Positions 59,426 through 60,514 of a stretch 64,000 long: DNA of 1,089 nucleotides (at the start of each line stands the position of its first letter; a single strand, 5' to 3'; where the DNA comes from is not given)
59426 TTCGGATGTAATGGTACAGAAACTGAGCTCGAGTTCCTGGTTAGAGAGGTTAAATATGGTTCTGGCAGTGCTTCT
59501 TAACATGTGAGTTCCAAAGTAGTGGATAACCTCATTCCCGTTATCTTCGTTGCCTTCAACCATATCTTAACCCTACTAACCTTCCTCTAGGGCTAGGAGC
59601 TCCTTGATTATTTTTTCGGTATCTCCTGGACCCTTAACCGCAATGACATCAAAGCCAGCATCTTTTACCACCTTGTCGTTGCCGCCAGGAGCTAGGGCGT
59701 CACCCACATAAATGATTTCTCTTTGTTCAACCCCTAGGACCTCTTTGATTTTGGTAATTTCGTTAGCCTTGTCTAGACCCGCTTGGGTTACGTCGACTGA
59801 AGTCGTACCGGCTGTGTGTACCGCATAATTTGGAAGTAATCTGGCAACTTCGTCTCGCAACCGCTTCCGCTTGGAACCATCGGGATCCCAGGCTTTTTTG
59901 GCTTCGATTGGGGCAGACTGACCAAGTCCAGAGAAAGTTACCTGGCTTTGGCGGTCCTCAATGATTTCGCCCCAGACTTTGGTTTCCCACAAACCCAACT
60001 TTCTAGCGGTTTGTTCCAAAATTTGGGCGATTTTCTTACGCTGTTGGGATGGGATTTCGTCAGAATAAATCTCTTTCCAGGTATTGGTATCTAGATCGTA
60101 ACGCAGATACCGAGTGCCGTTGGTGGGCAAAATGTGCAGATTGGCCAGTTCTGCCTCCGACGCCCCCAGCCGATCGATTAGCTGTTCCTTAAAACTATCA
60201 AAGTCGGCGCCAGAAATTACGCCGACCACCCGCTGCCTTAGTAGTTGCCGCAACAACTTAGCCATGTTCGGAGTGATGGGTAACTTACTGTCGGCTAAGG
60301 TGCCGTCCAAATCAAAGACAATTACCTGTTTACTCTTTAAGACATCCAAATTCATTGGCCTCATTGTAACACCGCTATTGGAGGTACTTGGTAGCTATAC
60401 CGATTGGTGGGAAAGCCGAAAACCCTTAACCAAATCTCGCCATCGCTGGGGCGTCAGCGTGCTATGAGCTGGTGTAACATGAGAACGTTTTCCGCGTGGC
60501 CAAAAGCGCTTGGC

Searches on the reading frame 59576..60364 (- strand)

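Call 67: search_protein_families(library=pfam, proteins=[window:59576-60364:-], max_evalue=0.0001)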
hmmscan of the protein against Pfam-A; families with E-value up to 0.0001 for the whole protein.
window:59576-60364:- (262 aa): 3 families
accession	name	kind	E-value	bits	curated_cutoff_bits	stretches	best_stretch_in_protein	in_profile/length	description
PF08282.18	Hydrolase_3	-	7.8e-13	49.2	20.9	1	15-223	1-212/255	haloacid dehalogenase-like hydrolase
PF03332.19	PMM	-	6.1e-10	39.7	22.4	1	34-258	1-220/221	Eukaryotic phosphomannomutase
PF00702.32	Hydrolase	-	3.5e-06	28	26.4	0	13-66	2-54/191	haloacid dehalogenase-like hydrolase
